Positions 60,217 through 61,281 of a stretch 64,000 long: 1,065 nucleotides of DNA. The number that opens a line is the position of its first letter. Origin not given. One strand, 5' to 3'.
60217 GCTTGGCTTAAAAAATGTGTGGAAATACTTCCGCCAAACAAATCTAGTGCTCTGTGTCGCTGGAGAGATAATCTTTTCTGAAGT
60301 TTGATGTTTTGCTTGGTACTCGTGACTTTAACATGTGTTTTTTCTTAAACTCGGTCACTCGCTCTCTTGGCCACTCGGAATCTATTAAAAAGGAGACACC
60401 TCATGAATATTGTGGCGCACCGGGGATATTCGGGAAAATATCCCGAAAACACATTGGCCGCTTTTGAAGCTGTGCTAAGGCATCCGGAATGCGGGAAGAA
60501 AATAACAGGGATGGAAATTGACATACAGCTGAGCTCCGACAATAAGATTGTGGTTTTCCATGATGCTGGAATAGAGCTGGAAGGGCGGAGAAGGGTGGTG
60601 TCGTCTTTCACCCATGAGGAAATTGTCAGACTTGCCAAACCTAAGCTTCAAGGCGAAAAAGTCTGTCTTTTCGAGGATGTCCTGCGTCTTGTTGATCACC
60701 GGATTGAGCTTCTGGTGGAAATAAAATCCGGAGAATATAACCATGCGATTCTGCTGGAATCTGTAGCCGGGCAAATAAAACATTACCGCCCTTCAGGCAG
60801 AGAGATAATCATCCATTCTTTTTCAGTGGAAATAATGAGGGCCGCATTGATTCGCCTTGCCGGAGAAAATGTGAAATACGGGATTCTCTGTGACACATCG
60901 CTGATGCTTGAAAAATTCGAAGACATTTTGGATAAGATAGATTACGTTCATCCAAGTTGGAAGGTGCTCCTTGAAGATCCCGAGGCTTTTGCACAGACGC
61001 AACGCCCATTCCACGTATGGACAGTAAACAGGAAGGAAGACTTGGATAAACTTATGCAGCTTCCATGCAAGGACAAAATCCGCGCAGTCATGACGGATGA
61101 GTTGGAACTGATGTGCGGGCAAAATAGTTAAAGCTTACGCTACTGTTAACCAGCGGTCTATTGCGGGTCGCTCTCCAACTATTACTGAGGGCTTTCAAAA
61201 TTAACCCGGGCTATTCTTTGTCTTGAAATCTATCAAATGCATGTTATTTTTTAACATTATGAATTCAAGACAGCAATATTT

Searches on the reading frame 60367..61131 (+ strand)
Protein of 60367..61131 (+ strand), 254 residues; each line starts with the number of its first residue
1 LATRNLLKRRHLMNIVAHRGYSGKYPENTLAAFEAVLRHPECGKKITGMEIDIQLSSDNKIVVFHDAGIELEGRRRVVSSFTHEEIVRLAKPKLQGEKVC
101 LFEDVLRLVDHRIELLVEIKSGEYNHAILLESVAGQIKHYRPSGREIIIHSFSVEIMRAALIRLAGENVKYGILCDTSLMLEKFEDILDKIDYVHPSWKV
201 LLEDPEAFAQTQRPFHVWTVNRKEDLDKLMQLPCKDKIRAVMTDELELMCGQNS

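Call 59: search_protein_families(library=pfam, proteins=[window:60367-61131:+], max_evalue=0.001)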
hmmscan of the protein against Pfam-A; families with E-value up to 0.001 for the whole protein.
window:60367-61131:+ (254 aa): 1 family
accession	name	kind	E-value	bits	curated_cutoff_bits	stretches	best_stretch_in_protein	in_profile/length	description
PF03009.23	GDPD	-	1.5e-21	78.1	23.6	1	18-246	1-242/244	Glycerophosphoryl diester phosphodiesterase family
